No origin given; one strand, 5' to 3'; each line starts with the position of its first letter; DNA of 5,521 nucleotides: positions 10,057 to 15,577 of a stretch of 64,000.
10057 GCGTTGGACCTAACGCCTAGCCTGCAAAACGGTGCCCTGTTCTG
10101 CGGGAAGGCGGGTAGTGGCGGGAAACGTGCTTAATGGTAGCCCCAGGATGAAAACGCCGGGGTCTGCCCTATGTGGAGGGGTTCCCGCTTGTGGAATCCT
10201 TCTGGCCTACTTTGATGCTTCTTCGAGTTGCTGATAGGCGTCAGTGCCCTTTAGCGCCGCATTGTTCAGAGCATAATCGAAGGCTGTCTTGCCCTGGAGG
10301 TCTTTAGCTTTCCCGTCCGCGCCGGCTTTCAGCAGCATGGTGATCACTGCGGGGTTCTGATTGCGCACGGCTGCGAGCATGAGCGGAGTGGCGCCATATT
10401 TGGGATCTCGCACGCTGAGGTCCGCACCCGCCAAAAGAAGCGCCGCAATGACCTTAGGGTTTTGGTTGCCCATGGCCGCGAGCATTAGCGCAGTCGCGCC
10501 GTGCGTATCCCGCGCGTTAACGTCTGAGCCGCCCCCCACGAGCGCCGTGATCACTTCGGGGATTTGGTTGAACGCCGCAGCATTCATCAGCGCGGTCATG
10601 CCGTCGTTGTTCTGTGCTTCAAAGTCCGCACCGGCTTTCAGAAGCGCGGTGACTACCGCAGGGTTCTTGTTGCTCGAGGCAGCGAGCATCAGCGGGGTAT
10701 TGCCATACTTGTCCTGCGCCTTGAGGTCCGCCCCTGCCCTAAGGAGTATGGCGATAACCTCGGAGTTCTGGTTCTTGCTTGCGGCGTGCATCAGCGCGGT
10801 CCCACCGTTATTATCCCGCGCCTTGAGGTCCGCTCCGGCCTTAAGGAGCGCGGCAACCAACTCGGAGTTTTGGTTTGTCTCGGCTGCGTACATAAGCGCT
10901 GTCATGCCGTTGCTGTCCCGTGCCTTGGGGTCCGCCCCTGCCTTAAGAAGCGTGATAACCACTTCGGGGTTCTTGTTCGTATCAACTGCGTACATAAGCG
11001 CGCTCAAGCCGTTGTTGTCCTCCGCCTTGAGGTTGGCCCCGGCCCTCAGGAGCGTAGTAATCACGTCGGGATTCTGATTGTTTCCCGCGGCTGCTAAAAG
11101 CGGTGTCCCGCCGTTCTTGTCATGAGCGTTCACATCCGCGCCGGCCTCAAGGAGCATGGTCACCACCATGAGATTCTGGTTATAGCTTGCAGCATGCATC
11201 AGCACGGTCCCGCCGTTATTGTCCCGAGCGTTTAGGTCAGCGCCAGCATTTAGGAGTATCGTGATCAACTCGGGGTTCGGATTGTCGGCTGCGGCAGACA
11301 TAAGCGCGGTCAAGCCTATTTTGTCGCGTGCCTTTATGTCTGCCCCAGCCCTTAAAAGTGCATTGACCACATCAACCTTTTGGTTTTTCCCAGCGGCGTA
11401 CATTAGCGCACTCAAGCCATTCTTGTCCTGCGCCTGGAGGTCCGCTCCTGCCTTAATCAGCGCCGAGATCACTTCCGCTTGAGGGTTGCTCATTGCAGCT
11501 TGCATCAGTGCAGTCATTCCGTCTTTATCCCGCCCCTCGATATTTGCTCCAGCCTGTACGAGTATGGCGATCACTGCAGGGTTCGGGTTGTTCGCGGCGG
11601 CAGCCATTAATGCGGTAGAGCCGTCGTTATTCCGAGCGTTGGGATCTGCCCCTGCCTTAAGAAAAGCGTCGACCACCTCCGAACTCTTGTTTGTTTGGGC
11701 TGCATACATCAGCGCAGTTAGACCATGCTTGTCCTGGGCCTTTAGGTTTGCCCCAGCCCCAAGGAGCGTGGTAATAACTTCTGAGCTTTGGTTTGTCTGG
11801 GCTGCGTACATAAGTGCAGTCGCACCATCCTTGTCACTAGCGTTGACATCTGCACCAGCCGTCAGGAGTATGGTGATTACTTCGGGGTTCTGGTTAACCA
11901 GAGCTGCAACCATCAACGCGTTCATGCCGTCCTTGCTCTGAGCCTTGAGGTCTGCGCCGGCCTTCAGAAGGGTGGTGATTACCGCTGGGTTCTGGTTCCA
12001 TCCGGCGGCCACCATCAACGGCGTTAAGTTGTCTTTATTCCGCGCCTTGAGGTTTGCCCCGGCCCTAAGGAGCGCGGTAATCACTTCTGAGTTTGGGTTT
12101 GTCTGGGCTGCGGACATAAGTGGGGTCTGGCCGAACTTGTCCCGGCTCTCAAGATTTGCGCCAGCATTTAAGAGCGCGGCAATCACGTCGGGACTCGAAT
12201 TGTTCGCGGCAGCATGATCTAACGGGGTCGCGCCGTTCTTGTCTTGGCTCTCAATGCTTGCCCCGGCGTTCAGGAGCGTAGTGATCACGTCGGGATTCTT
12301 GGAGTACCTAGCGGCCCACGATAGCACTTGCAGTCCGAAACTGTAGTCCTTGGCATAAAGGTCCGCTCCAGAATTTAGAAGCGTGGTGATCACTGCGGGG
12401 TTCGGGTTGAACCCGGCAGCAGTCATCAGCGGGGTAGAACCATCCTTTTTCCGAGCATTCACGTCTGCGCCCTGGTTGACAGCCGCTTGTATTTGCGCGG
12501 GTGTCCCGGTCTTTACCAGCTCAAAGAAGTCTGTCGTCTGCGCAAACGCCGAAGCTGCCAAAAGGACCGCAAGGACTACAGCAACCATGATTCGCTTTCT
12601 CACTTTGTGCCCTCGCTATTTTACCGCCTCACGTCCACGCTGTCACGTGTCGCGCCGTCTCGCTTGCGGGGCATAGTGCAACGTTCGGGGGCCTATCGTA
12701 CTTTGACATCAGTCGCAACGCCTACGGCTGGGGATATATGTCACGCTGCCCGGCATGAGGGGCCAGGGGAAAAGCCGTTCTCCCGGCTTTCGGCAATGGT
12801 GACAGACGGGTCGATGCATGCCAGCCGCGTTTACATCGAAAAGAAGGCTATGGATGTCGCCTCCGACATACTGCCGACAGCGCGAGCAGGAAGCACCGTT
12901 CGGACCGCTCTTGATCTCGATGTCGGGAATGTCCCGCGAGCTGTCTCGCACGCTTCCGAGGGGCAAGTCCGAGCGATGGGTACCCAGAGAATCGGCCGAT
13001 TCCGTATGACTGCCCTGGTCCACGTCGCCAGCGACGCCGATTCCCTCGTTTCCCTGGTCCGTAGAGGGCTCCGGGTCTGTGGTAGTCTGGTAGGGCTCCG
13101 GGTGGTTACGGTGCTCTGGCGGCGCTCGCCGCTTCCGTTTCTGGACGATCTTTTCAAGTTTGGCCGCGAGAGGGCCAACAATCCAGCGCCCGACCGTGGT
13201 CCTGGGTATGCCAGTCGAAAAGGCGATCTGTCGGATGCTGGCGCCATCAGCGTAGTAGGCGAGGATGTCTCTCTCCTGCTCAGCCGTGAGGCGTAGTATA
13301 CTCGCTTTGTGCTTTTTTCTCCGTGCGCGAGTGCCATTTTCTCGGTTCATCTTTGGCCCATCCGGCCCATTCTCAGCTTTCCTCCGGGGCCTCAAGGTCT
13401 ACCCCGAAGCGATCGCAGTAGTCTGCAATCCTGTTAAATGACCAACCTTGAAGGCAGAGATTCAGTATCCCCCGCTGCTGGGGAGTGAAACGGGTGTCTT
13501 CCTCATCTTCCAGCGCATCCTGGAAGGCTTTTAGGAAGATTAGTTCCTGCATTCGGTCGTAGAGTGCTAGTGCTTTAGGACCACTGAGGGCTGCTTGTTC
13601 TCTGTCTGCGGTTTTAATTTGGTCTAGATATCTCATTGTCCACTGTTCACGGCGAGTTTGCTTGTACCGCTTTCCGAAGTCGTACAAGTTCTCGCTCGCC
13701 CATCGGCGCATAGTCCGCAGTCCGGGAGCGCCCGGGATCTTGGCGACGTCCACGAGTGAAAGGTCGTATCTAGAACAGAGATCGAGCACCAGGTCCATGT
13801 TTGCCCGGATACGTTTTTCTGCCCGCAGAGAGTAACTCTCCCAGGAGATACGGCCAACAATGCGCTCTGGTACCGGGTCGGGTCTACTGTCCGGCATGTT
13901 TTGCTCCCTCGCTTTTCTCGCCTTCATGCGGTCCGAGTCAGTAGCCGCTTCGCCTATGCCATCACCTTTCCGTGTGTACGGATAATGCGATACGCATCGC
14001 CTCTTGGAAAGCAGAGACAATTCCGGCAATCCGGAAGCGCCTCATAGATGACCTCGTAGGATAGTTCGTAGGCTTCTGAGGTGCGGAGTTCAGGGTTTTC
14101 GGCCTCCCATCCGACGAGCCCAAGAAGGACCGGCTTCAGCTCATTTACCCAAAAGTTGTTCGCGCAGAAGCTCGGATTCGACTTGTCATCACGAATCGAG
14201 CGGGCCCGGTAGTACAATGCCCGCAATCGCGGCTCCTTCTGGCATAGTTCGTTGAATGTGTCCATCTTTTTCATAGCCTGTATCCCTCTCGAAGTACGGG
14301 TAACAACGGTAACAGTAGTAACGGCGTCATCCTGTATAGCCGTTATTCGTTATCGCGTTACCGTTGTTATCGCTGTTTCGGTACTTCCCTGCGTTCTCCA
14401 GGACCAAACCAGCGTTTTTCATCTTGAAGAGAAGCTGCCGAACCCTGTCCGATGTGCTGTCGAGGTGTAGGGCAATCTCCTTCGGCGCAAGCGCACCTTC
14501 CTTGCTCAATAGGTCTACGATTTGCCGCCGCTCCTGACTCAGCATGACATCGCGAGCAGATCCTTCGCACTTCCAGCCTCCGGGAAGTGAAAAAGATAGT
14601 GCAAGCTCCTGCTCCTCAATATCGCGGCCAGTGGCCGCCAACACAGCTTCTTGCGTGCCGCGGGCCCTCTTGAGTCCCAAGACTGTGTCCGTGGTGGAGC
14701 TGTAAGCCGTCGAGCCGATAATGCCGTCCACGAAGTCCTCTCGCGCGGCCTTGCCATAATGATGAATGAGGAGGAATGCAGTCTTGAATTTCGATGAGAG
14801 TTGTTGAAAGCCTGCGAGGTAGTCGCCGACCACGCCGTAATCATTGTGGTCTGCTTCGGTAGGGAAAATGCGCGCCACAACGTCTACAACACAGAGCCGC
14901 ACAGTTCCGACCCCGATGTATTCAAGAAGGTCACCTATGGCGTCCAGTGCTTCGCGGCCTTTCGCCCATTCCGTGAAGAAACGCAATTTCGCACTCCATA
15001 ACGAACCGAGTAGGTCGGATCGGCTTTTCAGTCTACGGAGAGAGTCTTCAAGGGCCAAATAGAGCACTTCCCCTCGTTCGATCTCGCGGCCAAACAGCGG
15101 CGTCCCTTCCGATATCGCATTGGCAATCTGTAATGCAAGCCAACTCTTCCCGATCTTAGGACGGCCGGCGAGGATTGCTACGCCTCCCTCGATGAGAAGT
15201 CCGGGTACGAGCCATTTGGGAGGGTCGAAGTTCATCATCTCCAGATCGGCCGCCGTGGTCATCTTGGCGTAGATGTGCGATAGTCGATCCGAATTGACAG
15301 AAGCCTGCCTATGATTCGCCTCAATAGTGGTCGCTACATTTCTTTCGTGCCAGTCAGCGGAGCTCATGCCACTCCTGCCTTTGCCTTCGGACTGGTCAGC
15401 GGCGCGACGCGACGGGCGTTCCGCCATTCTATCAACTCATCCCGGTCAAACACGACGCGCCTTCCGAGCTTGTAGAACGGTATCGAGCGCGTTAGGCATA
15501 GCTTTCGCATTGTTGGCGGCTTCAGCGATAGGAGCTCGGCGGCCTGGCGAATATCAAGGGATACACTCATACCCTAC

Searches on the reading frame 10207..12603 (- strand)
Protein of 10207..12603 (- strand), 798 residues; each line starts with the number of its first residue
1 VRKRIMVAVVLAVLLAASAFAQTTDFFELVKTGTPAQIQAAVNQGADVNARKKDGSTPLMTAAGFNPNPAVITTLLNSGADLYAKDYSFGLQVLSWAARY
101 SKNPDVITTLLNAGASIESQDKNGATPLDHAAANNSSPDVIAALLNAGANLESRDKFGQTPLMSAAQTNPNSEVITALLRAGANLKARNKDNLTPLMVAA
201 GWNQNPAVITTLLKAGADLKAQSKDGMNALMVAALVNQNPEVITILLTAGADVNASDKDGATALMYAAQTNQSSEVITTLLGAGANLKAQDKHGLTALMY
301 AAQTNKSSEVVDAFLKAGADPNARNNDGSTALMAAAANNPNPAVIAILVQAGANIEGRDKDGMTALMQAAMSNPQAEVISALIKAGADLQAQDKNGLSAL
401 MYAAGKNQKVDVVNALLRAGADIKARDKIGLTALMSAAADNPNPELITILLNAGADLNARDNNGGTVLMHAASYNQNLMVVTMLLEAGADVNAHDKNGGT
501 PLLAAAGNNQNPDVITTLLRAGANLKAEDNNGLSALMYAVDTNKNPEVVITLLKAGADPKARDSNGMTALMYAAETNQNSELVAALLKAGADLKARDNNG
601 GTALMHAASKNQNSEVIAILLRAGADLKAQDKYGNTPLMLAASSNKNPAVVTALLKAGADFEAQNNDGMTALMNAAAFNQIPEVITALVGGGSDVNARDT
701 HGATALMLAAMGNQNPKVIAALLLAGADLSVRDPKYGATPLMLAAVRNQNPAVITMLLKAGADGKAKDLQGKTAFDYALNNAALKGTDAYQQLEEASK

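Call 6: search_protein_families(library=pfam, proteins=[window:10207-12603:-], max_evalue=0.01)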
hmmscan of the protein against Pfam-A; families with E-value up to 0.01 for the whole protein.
window:10207-12603:- (798 aa): 10 families
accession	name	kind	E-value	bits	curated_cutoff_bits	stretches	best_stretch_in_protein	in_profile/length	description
PF12796.13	Ank_2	-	9.1e-204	661.2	27.3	16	570-665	1-90/90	Ankyrin repeats (3 copies)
PF00023.36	Ank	-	1.8e-125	401.9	21.1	20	293-326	1-33/33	Ankyrin repeat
PF13857.12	Ank_5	-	3.1e-93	305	27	15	284-332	5-53/56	Ankyrin repeats (many copies)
PF13637.12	Ank_4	-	1.1e-87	286.3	22.7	12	469-519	1-50/50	Ankyrin repeats (many copies)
PF13606.12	Ank_3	-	1.3e-72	230.3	22.3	1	633-662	1-29/30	Ankyrin repeat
PF23745.1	ANK_LRRK2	-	8.8e-19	68.1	27.5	1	466-559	32-120/130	LRRK2 ANK repeat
PF24521.3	Ank_KRIT1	-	3.9e-14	53.1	80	0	698-796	55-143/149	KRIT1 ankyrin-repeats domain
PF25167.1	DUF7829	-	2.4e-08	34.1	28.6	0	251-310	51-113/224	Domain of unknown function (DUF7829)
PF00816.26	Histone_HNS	-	2.6e-05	24.3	25.6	0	102-119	18-35/38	H-NS histone C-terminal domain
PF13653.12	GDPD_2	-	0.00027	21.8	27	0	205-218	9-22/30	Glycerophosphoryl diester phosphodiesterase family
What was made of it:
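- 10207..12603 (-): Exported ankyrin-only protein of 798 aa with about 21-22 repeats of the same 34-residue variant. It shares the cap sequences with the caspase-ankyrin gene. Pfam Ank_2 E=9e-204 (call 6).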

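Call 47: search_protein_families(library=padloc, proteins=[window:10210-12603:-], max_evalue=0.01)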
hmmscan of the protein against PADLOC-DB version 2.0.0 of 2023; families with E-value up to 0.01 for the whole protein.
window:10210-12603:- (798 aa): 3 families
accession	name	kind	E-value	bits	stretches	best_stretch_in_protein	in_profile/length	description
PDLC04783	PDC-M72A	-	6.7e-110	366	6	309-440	244-372/392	-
PDLC02908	Ankyrin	-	1.9e-51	173.3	9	529-630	733-831/880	-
PDLC02203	MzaA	-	5e-23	79.2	1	605-671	15-80/683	-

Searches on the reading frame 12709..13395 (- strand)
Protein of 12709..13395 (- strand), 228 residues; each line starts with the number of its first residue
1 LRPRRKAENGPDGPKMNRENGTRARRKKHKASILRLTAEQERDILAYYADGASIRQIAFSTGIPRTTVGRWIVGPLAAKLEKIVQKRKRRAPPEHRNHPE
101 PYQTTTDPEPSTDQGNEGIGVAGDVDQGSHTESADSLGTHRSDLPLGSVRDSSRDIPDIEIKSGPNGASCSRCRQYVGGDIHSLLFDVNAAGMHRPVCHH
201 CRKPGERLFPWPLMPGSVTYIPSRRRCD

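Call 47: search_protein_families(library=padloc, proteins=[window:12709-13395:-], max_evalue=0.01)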
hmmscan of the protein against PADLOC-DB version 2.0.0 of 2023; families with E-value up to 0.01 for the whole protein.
window:12709-13395:- (228 aa): 0 families

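Call 62: search_protein_families(library=phrogs, proteins=[window:12709-13395:-], max_evalue=0.001)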
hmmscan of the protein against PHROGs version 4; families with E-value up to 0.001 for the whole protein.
window:12709-13395:- (228 aa): 0 families

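Call 65: search_protein_families(library=pfam, proteins=[window:12709-13395:-], max_evalue=5)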
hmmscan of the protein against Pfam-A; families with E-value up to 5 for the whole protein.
window:12709-13395:- (228 aa): 10 families
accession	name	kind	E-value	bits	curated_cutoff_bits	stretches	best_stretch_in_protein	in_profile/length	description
PF13518.12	HTH_28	-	0.00049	20.6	25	1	44-90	5-51/52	Helix-turn-helix domain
PF08281.18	Sigma70_r4_2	-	0.0007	19.6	25.7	1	33-72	8-47/54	Sigma-70, region 4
PF13384.12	HTH_23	-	0.00094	19.4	24.6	1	43-72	9-38/50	Homeodomain-like domain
PF13936.12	HTH_38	-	0.011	15.9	27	1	35-70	4-39/44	Helix-turn-helix domain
PF00196.25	GerE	-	0.034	14.2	23.5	1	39-68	5-34/57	Bacterial regulatory proteins, luxR family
PF13551.12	HTH_29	-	0.091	13.3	28.1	1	45-73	5-34/64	Winged helix-turn helix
PF02796.21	HTH_7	-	0.13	12.9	23.8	1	44-68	14-38/45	Helix-turn-helix domain of resolvase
PF19575.5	HTH_58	-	0.13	12.6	23.8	1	42-62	17-37/62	Helix-turn-helix domain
PF19889.5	DUF6362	-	0.15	12.9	31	1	31-70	50-89/98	Domain of unknown function (DUF6362)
PF09339.16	HTH_IclR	-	0.2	11.9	22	1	45-70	12-37/52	IclR helix-turn-helix domain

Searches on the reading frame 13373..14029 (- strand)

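Call 6: search_protein_families(library=pfam, proteins=[window:13373-14029:-], max_evalue=0.01)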
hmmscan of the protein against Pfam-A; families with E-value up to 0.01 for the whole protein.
window:13373-14029:- (218 aa): 0 families

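Call 47: search_protein_families(library=padloc, proteins=[window:13373-14029:-], max_evalue=0.01)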
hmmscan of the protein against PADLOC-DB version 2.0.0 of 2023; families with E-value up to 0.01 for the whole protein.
window:13373-14029:- (218 aa): 0 families

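Call 62: search_protein_families(library=phrogs, proteins=[window:13373-14029:-], max_evalue=0.001)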
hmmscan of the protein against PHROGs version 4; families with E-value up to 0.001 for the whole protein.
window:13373-14029:- (218 aa): 0 families

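Call 65: search_protein_families(library=pfam, proteins=[window:13373-14029:-], max_evalue=5)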
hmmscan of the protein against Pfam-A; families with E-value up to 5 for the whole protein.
window:13373-14029:- (218 aa): 2 families
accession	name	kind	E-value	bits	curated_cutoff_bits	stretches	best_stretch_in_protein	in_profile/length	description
PF20901.3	Sf6_terminase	-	0.024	15.1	27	1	91-147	18-73/106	Bacteriophage Sf6, terminase small subunit-like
PF04794.17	YdjC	-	0.14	12.4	29.7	1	78-169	133-225/266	YdjC-like protein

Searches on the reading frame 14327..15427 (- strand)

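Call 6: search_protein_families(library=pfam, proteins=[window:14327-15427:-], max_evalue=0.01)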
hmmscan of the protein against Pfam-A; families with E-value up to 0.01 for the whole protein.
window:14327-15427:- (366 aa): 3 families
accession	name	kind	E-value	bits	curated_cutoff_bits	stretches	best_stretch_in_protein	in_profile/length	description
PF13481.12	AAA_25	-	1.6e-27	96.9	27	1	58-228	11-194/195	AAA domain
PF03796.21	DnaB_C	-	0.004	17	27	1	81-136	19-66/255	DnaB-like helicase C terminal domain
PF01022.26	HTH_5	-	0.0094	16.3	22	0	298-342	2-45/47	Bacterial regulatory protein, arsR family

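Call 47: search_protein_families(library=padloc, proteins=[window:14327-15427:-], max_evalue=0.01)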
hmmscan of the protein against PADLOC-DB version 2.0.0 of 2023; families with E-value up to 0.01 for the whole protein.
window:14327-15427:- (366 aa): 2 families
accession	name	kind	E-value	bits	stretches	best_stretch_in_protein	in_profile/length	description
PDLC01850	CARF3--CARF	-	0.00085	17.2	1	296-351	143-197/209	-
PDLC01438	Csa3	-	0.0044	15.1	1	294-345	144-192/305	"CAS-I,CAS-II,CAS-III,CAS-IV,CAS-V,CAS-VI; associated_signaling"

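Call 62: search_protein_families(library=phrogs, proteins=[window:14327-15427:-], max_evalue=0.001)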
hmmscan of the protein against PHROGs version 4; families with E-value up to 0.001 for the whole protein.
window:14327-15427:- (366 aa): 12 families
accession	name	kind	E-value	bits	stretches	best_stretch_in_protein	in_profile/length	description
phrog_3123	-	unknown function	1.2e-21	78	1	36-138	298-399/583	-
phrog_906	-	DNA, RNA and nucleotide metabolism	6.2e-21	75.9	1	47-265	498-709/872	DNA polymerase/primase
phrog_6357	-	unknown function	8e-21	75.6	1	61-335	15-279/321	-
phrog_1284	-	unknown function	8.9e-15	55.8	1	52-233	4-193/306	-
phrog_2850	-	unknown function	2.3e-12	47.5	2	175-266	259-345/465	-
phrog_2597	-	DNA, RNA and nucleotide metabolism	2.3e-09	37.3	1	70-229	356-519/747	DNA primase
phrog_6012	-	DNA, RNA and nucleotide metabolism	2.3e-08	34.7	1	63-246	128-320/447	DNA helicase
phrog_239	-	DNA, RNA and nucleotide metabolism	1.3e-05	25.3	1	50-255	324-556/801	DNA primase/helicase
phrog_19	-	DNA, RNA and nucleotide metabolism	2.3e-05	24.5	1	80-138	352-401/621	DnaB-like replicative helicase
phrog_2440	-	transcription regulation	3.9e-05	24.6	1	295-349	25-85/126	transcriptional regulator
phrog_25693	-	unknown function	0.00049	19.8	0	67-127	36-98/405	-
phrog_243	-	DNA, RNA and nucleotide metabolism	0.00075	19.5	0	79-137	33-79/273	DnaB-like replicative helicase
